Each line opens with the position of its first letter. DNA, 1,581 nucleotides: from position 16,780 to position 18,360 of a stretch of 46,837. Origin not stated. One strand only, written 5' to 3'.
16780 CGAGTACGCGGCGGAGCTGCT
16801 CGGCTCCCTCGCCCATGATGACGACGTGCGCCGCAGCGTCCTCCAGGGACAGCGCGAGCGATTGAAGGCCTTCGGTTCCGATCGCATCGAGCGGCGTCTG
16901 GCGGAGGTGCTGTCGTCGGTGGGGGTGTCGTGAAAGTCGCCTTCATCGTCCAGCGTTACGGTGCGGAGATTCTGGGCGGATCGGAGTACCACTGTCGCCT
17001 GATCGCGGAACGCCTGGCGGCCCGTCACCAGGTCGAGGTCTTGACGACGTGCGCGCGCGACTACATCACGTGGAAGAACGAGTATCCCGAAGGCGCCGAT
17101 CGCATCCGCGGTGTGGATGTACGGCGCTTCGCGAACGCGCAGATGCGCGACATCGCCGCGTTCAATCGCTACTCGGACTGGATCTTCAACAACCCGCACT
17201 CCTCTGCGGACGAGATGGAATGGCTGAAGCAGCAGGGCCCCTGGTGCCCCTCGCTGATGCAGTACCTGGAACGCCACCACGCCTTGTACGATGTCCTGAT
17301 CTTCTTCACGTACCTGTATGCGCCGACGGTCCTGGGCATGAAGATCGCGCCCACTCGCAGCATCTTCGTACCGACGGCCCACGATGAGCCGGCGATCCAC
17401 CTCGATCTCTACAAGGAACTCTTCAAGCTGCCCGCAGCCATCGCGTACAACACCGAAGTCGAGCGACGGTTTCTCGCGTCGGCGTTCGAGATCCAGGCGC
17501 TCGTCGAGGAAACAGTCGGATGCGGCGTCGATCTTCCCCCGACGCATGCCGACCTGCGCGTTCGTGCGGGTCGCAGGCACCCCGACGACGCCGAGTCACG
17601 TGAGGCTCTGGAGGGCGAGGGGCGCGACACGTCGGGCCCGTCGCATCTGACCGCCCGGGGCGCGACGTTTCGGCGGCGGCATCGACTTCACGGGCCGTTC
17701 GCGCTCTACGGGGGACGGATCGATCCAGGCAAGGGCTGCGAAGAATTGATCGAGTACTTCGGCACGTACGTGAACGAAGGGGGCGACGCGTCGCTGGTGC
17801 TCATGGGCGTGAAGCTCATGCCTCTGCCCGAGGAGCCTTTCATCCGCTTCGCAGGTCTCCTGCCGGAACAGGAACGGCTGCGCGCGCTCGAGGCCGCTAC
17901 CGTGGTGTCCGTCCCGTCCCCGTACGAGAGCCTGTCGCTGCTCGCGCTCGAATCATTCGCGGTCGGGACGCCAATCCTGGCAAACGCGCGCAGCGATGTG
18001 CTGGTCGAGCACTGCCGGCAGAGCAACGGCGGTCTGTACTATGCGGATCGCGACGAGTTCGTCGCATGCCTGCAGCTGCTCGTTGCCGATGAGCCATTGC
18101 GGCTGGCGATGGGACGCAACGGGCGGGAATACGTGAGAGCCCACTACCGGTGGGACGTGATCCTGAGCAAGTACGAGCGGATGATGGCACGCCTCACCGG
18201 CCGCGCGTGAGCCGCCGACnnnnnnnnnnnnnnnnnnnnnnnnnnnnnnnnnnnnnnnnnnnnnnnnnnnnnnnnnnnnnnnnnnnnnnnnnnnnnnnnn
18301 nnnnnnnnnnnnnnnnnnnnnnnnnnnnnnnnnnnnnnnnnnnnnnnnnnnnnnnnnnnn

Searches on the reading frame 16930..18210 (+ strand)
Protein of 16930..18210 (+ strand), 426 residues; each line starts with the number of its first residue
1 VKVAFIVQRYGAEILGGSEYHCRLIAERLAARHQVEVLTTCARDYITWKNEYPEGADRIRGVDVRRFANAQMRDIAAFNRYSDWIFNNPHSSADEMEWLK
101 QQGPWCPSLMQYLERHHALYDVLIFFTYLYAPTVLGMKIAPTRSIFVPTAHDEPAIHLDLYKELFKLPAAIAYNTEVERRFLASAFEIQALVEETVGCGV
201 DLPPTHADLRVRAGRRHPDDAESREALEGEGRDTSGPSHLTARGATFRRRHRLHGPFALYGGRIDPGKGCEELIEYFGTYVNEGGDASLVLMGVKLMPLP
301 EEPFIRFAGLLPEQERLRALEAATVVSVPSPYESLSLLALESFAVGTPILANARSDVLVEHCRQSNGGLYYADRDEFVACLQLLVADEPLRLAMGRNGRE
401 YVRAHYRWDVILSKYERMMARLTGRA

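Call 67: search_protein_families(library=pfam, proteins=[window:16930-18210:+], max_evalue=0.00001)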
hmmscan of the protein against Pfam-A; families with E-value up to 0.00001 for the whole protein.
window:16930-18210:+ (426 aa): 3 families
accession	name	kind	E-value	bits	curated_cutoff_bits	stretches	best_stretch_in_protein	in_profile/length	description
PF00534.26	Glycos_transf_1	-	1.7e-10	41.1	26.4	1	254-400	14-171/172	Glycosyl transferases group 1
PF13692.12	Glyco_trans_1_4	-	9.6e-09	36.1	27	1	258-387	4-142/142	Glycosyl transferases group 1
PF13524.12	Glyco_trans_1_2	-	9.8e-07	29.3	25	1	332-411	60-138/144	Glycosyl transferase-like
